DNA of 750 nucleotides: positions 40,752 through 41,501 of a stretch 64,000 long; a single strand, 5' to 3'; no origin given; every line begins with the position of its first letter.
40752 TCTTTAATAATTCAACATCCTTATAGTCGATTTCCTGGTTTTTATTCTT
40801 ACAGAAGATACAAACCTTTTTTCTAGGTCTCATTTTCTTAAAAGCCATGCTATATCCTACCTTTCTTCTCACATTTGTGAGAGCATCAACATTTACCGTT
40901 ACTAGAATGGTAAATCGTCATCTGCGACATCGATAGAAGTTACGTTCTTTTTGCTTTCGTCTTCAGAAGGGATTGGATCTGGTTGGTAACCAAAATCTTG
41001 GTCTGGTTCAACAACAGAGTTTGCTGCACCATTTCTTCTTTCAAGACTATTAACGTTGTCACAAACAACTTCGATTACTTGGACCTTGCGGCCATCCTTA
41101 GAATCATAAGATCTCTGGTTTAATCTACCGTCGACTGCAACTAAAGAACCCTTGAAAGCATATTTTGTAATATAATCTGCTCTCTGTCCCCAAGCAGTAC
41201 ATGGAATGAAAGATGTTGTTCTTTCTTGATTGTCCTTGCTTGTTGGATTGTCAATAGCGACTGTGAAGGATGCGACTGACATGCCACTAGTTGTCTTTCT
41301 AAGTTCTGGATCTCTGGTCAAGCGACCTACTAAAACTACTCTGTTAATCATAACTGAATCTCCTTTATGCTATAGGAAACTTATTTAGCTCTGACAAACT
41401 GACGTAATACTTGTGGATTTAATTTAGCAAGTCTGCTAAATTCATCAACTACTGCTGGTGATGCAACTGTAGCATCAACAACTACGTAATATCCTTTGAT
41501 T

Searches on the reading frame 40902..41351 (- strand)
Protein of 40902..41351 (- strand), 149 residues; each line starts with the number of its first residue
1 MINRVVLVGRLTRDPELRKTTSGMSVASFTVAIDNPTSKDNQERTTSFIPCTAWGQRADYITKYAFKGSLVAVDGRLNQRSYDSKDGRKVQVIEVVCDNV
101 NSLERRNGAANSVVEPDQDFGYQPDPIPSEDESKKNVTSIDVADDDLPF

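Call 8: find_encoding_contigs(protein=window:40902-41351:-, flank=3000, max_places=6)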
Protein window:40902-41351:- (149 aa): 23 contigs read that carry it; 6 places shown.
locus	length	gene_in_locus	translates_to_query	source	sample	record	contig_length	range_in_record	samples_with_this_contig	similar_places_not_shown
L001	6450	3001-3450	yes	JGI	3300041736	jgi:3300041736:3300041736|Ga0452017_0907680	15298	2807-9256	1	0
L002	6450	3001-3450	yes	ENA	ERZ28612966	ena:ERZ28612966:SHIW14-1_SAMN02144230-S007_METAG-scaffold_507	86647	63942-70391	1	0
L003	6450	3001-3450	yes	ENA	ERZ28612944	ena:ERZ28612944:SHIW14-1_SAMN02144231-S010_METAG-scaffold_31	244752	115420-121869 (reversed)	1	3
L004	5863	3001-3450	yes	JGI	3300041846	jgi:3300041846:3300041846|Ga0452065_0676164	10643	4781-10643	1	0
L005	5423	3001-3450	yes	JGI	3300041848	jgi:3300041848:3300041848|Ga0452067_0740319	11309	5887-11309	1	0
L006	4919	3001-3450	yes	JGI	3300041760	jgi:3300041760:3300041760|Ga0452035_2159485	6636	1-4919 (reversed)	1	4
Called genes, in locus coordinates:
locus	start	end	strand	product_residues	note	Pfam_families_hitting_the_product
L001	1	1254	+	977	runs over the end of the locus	PF00480:ROK (faint), PF01869:BcrAD_BadFG, PF09989:DUF2229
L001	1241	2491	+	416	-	-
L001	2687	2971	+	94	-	PF01250:Ribosomal_S6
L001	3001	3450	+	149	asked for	PF00436:SSB, PF22657:SSB_1 (faint)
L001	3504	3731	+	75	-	PF01084:Ribosomal_S18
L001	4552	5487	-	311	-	PF13306:LRR_5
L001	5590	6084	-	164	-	-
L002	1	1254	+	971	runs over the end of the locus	PF00480:ROK (faint), PF01869:BcrAD_BadFG, PF09989:DUF2229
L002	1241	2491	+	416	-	-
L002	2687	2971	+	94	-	PF01250:Ribosomal_S6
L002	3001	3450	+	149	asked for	PF00436:SSB, PF22657:SSB_1 (faint)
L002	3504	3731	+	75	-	PF01084:Ribosomal_S18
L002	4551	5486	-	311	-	PF13306:LRR_5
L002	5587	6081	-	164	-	-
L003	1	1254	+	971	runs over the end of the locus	PF00480:ROK (faint), PF01869:BcrAD_BadFG, PF09989:DUF2229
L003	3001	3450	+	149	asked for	PF00436:SSB, PF22657:SSB_1 (faint)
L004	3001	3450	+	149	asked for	PF00436:SSB, PF22657:SSB_1 (faint)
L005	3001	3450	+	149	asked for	PF00436:SSB, PF22657:SSB_1 (faint)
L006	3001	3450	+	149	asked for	PF00436:SSB, PF22657:SSB_1 (faint)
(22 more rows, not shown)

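Call 60: list_cluster_members(proteins=[window:40902-41351:-, window:41861-43111:-, window:36852-37868:+])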
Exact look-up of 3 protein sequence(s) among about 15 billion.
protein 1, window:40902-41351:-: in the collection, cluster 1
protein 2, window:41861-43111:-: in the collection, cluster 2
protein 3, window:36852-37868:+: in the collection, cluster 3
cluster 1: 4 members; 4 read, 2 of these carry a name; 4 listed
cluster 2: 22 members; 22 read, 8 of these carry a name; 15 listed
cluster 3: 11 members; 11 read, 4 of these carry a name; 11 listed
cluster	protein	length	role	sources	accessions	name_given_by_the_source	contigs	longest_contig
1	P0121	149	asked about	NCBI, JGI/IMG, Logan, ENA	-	single-strand DNA-binding protein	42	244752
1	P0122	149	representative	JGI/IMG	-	single-strand DNA-binding protein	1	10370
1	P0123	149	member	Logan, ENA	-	-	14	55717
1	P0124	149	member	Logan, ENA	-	-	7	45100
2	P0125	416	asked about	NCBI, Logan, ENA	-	-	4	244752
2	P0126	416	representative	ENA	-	-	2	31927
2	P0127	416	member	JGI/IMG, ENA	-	predicted nucleotide-binding protein (sugar kinase/HSP70/actin superfamily)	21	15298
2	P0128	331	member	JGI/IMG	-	predicted nucleotide-binding protein (sugar kinase/HSP70/actin superfamily)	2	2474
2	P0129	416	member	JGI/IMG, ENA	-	predicted nucleotide-binding protein (sugar kinase/HSP70/actin superfamily)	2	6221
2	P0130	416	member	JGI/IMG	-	predicted nucleotide-binding protein (sugar kinase/HSP70/actin superfamily)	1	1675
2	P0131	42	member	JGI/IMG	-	predicted nucleotide-binding protein (sugar kinase/HSP70/actin superfamily)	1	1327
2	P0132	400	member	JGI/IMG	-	predicted nucleotide-binding protein (sugar kinase/HSP70/actin superfamily)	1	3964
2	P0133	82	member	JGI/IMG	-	predicted nucleotide-binding protein (sugar kinase/HSP70/actin superfamily)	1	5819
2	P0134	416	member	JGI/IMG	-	predicted nucleotide-binding protein (sugar kinase/HSP70/actin superfamily)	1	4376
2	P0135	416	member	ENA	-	-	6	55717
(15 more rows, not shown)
